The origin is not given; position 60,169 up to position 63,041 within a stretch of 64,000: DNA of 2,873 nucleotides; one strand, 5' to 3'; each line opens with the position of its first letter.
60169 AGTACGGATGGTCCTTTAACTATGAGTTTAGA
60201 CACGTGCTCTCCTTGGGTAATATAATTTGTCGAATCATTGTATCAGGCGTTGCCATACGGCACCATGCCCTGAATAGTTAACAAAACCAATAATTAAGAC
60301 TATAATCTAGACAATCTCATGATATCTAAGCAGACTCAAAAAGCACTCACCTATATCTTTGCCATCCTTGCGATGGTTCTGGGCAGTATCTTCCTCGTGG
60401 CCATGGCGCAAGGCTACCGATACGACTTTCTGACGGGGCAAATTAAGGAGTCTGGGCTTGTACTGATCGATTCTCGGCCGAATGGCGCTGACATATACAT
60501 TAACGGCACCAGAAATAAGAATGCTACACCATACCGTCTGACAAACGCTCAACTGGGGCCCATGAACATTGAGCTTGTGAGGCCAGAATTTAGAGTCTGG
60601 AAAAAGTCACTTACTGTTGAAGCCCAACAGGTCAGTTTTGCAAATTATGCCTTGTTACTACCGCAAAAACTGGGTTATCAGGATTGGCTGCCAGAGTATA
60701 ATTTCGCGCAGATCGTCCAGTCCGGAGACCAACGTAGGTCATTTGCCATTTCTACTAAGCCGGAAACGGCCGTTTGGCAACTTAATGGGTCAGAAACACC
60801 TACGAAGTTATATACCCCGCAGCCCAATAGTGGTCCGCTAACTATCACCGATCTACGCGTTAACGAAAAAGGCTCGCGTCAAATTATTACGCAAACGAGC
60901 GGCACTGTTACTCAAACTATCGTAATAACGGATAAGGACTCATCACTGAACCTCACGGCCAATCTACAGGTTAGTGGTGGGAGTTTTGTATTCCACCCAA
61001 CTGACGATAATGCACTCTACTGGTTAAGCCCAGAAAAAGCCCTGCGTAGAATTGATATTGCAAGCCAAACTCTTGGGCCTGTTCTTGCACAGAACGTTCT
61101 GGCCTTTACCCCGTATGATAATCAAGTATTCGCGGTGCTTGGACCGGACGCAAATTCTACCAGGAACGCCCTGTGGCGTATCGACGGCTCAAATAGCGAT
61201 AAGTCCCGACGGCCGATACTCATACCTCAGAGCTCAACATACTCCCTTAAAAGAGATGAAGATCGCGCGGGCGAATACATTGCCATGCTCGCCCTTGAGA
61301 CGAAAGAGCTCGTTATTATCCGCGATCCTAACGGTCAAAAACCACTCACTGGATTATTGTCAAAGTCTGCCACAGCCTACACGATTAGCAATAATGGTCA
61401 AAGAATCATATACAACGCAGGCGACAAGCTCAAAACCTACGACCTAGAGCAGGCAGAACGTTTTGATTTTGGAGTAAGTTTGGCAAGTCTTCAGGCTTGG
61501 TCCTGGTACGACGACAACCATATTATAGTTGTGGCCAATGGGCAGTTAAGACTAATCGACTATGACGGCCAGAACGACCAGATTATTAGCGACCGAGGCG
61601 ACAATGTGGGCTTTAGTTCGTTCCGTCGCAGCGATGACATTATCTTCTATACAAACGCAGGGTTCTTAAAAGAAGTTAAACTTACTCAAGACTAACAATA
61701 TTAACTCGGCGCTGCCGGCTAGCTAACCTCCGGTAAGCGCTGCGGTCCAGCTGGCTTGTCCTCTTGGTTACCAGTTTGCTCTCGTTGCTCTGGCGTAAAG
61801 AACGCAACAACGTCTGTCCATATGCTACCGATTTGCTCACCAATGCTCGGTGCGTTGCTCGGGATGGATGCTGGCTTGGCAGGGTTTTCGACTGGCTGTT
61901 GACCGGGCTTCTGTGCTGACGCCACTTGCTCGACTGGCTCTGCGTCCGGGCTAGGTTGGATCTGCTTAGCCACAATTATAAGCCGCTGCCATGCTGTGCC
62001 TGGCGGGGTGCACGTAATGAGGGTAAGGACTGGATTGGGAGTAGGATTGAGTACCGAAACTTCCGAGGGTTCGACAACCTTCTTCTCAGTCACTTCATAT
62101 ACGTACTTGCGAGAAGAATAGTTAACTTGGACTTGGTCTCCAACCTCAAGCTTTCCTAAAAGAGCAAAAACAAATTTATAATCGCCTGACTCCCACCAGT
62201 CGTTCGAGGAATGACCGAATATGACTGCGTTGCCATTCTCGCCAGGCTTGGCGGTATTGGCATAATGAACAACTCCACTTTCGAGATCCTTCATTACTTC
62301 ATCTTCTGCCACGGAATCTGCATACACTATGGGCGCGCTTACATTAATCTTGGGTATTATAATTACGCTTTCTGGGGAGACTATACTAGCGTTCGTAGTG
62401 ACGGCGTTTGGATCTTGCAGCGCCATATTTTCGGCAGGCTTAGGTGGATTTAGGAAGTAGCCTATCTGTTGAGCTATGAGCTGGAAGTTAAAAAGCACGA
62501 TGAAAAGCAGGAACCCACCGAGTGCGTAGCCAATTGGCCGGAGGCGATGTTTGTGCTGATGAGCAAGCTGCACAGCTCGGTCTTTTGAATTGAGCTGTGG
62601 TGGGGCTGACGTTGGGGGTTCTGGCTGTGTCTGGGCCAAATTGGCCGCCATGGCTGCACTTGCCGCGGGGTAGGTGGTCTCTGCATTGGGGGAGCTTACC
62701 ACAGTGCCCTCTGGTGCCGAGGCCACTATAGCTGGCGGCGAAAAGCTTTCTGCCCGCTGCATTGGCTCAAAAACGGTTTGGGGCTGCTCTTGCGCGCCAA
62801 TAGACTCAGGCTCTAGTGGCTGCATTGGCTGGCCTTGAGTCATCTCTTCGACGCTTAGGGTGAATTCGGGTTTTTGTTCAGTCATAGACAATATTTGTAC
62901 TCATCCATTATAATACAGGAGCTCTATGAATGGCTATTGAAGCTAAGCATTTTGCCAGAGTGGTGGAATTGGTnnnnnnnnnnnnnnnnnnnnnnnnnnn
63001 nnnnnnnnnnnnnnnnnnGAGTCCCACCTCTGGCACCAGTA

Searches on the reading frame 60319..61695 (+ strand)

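Call 62: search_protein_families(library=ncbifam, proteins=[window:60319-61695:+], max_evalue=0.001)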
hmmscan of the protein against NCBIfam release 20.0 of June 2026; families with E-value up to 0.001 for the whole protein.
window:60319-61695:+ (458 aa): 0 families

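Call 63: search_protein_families(library=pfam, proteins=[window:60319-61695:+], max_evalue=0.001)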
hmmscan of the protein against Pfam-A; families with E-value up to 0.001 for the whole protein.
window:60319-61695:+ (458 aa): 1 family
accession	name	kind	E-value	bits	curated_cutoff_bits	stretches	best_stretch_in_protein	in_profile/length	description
PF08308.17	PEGA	-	7.3e-08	32.6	20.8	1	46-110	2-65/71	PEGA domain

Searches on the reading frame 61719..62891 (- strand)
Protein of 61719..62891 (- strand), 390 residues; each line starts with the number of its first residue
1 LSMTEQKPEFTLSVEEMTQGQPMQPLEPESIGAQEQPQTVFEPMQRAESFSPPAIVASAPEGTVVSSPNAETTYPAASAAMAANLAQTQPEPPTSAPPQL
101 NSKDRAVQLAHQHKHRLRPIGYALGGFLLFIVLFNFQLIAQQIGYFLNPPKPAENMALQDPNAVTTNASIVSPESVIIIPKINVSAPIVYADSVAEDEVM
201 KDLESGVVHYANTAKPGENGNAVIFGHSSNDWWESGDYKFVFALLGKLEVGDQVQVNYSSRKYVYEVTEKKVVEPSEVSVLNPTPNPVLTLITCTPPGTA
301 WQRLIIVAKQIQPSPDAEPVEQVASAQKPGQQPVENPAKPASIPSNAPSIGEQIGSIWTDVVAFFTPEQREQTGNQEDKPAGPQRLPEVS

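Call 62: search_protein_families(library=ncbifam, proteins=[window:61719-62891:-], max_evalue=0.001)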
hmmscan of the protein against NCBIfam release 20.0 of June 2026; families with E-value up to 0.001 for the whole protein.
window:61719-62891:- (390 aa): 7 families
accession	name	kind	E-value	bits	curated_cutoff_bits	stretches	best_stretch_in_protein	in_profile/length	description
NF033746.1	class_D_sortase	subfamily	7.7e-21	74.3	165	1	176-311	12-134/135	class D sortase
NF033747.1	class_E_sortase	subfamily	1.6e-20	73.9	160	1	159-310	56-205/211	class E sortase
NF033745.1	class_C_sortase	subfamily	4.2e-20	72.4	160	1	175-309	94-219/220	class C sortase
NF058671.1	sortase_SrtD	exception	1.4e-19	70.5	140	1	176-309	66-186/187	class D sortase, LPxTATN-specific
TIGR01076.1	sortase_fam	subfamily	2.5e-19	69.4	39.35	1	177-314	3-131/136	sortase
NF033748.1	class_F_sortase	subfamily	4.7e-13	49.1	166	1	174-295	11-134/155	class F sortase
TIGR03784.1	marine_sortase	equivalog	6.9e-09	35.6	158.25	1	206-296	77-158/174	class GN sortase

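Call 63: search_protein_families(library=pfam, proteins=[window:61719-62891:-], max_evalue=0.001)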
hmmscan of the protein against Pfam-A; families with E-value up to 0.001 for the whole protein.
window:61719-62891:- (390 aa): 1 family
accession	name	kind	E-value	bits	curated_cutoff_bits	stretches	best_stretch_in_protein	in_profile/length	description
PF04203.18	Sortase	-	1.7e-30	105.8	26.6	1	177-310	1-124/125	Sortase domain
